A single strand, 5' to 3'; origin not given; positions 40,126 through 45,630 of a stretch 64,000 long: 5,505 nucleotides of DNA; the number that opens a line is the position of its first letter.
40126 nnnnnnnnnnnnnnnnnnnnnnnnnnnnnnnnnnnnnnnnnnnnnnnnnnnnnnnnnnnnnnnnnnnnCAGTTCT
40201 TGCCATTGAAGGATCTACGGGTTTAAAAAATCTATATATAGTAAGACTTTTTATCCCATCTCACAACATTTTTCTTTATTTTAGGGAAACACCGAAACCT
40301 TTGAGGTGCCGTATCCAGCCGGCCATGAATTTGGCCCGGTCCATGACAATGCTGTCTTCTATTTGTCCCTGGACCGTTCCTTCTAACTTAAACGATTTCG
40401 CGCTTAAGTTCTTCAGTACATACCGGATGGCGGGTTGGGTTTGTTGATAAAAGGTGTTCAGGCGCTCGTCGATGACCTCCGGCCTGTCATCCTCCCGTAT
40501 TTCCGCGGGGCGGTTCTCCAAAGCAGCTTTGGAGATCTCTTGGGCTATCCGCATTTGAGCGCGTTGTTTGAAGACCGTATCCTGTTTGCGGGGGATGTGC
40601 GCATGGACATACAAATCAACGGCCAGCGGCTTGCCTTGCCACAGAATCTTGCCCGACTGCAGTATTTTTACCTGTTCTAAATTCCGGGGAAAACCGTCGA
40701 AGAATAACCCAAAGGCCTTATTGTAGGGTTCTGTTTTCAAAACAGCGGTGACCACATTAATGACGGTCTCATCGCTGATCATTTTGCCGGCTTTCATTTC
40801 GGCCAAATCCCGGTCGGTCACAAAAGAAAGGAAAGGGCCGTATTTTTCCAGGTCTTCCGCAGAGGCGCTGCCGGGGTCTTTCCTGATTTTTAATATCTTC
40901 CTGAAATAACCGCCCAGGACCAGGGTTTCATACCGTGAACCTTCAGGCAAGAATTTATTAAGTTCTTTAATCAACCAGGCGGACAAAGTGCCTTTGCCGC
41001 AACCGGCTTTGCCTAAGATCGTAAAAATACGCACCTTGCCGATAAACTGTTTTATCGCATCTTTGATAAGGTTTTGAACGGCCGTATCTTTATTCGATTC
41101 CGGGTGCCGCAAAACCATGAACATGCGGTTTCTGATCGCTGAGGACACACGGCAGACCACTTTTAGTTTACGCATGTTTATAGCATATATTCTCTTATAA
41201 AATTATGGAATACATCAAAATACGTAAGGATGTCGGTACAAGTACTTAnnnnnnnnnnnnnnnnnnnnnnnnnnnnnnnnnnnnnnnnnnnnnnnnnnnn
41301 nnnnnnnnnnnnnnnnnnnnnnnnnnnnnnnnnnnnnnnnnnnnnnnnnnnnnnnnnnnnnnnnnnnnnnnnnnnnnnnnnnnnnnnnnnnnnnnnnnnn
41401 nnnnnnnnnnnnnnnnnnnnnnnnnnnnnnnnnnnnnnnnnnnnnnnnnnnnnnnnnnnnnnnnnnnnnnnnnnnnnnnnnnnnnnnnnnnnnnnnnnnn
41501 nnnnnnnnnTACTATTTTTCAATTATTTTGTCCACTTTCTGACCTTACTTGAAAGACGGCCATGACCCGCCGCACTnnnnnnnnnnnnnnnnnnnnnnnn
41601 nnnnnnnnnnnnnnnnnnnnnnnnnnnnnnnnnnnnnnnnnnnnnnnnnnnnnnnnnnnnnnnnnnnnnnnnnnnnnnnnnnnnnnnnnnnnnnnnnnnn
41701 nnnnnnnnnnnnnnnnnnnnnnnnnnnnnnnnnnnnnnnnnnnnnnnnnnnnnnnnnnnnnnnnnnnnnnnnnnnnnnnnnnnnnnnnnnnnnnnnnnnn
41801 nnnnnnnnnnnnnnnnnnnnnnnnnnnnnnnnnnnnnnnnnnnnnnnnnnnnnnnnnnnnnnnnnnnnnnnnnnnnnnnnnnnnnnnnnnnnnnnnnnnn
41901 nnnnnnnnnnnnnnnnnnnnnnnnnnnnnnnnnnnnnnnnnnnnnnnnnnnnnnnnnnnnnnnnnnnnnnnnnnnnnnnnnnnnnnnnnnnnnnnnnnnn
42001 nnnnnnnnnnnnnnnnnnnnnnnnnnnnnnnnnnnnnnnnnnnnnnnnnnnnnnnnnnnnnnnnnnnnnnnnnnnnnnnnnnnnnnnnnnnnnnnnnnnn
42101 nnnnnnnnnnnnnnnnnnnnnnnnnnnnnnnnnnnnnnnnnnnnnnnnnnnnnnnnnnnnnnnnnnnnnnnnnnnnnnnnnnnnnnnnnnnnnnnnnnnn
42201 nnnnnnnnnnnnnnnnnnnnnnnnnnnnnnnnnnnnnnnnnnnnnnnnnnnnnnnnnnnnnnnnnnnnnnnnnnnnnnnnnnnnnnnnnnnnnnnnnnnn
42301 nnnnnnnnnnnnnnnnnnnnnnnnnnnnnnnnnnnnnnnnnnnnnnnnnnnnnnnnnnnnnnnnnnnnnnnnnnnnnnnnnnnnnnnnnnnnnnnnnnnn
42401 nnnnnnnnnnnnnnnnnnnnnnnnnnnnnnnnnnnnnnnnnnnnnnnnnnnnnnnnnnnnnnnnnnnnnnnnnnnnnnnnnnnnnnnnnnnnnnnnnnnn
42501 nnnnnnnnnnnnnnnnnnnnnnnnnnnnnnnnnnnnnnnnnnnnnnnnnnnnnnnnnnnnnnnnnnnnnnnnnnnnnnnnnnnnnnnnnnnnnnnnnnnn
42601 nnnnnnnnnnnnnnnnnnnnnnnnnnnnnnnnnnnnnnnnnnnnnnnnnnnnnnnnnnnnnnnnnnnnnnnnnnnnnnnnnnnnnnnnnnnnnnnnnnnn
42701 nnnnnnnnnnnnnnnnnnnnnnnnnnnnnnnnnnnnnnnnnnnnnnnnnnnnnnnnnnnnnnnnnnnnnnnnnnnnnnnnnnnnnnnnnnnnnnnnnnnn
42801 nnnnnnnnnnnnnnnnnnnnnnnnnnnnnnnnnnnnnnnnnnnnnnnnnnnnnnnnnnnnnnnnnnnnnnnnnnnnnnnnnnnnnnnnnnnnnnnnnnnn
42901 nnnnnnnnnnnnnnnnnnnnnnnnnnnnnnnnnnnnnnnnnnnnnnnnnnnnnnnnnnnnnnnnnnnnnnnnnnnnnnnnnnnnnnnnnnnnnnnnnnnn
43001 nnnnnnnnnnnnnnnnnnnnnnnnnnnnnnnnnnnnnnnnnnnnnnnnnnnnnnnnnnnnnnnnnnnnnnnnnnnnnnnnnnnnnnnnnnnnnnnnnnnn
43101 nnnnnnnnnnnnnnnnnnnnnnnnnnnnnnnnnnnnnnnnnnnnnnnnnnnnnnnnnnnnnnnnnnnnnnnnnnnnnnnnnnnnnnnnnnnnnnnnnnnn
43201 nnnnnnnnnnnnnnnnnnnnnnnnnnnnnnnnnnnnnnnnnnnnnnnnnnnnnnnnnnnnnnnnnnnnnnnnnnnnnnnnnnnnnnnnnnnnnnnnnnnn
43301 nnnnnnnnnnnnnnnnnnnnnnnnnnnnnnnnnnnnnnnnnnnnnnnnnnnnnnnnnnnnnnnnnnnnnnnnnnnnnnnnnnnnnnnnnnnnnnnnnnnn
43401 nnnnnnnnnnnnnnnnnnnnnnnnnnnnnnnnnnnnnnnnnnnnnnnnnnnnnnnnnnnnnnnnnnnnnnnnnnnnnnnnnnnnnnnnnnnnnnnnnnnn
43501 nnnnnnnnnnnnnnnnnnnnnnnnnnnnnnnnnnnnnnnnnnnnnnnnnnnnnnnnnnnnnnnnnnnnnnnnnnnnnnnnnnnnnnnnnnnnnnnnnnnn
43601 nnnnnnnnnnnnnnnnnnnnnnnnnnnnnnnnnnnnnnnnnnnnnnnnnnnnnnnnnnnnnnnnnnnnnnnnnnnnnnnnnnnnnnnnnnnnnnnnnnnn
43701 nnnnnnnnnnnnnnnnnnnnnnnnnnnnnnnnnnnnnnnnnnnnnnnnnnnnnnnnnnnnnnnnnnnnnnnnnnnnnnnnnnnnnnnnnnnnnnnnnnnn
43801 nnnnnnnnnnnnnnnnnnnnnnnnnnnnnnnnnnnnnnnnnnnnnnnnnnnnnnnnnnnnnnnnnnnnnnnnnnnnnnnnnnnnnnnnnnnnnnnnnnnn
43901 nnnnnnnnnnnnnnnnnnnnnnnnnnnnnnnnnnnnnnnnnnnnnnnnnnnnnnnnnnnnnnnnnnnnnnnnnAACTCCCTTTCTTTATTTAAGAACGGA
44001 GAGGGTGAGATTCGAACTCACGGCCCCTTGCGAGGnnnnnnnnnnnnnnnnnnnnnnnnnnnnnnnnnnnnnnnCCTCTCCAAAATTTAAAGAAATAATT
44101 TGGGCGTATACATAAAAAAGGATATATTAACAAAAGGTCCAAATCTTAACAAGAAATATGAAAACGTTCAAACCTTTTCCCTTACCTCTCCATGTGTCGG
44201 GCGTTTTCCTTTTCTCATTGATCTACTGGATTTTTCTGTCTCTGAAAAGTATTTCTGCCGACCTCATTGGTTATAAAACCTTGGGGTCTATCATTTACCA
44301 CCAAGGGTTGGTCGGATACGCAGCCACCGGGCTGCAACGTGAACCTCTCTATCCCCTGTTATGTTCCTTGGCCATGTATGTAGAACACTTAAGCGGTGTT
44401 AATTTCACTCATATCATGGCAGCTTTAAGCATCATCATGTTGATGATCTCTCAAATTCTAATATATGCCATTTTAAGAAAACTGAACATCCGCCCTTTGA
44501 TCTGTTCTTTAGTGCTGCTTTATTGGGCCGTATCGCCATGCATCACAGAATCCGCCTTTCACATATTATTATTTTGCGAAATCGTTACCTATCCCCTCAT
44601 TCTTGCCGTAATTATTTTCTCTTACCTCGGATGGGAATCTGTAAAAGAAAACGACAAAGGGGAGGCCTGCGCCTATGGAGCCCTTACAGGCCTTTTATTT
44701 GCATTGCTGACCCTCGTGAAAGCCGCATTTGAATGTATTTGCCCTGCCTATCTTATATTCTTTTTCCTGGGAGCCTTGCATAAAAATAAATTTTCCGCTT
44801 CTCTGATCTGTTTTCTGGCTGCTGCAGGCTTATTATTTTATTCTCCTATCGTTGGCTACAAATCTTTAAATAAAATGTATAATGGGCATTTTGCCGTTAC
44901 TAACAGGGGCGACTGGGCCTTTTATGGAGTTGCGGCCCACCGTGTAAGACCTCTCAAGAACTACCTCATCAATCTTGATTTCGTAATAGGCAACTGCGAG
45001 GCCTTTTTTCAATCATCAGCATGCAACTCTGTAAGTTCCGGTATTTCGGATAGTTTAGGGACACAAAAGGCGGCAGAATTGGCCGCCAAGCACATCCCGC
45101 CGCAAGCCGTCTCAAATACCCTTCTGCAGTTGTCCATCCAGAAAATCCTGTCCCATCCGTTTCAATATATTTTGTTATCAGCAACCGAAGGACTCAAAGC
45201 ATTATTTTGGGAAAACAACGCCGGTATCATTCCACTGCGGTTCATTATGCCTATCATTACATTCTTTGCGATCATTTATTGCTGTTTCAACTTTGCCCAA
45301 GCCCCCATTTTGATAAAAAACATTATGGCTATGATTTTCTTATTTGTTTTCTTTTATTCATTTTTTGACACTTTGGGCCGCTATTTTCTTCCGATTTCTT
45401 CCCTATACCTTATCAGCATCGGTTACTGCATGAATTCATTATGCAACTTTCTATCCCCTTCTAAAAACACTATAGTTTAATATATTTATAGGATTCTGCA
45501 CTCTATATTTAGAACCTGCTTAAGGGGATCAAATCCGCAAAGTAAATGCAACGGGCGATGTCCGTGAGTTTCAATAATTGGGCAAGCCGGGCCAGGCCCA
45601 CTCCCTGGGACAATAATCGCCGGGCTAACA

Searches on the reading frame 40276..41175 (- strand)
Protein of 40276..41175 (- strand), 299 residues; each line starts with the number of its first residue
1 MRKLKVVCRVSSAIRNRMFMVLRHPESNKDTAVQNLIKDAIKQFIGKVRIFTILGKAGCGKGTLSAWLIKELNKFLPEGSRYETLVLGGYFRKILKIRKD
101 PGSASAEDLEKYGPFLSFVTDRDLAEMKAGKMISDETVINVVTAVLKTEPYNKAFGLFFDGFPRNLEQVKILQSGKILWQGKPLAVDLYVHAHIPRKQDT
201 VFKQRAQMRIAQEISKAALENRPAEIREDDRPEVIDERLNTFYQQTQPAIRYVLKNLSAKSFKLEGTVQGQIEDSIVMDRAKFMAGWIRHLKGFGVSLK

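Call 54: search_protein_families(library=pfam, proteins=[window:40276-41175:-], max_evalue=0.00001)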
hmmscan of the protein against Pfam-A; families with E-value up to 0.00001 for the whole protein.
window:40276-41175:- (299 aa): 1 family
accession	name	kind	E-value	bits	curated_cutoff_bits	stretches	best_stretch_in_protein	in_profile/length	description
PF00406.28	ADK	-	5.8e-15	56.2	26.8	1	127-253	49-146/151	Adenylate kinase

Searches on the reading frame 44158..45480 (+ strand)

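Call 3: search_protein_families(library=pfam, proteins=[window:44158-45480:+], max_evalue=1)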
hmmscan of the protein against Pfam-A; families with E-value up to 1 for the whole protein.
window:44158-45480:+ (440 aa): 1 family
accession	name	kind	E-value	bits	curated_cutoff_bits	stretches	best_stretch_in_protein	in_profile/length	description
PF20556.3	DUF6768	-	0.79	9.9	27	0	346-399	32-85/123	Family of unknown function (DUF6768)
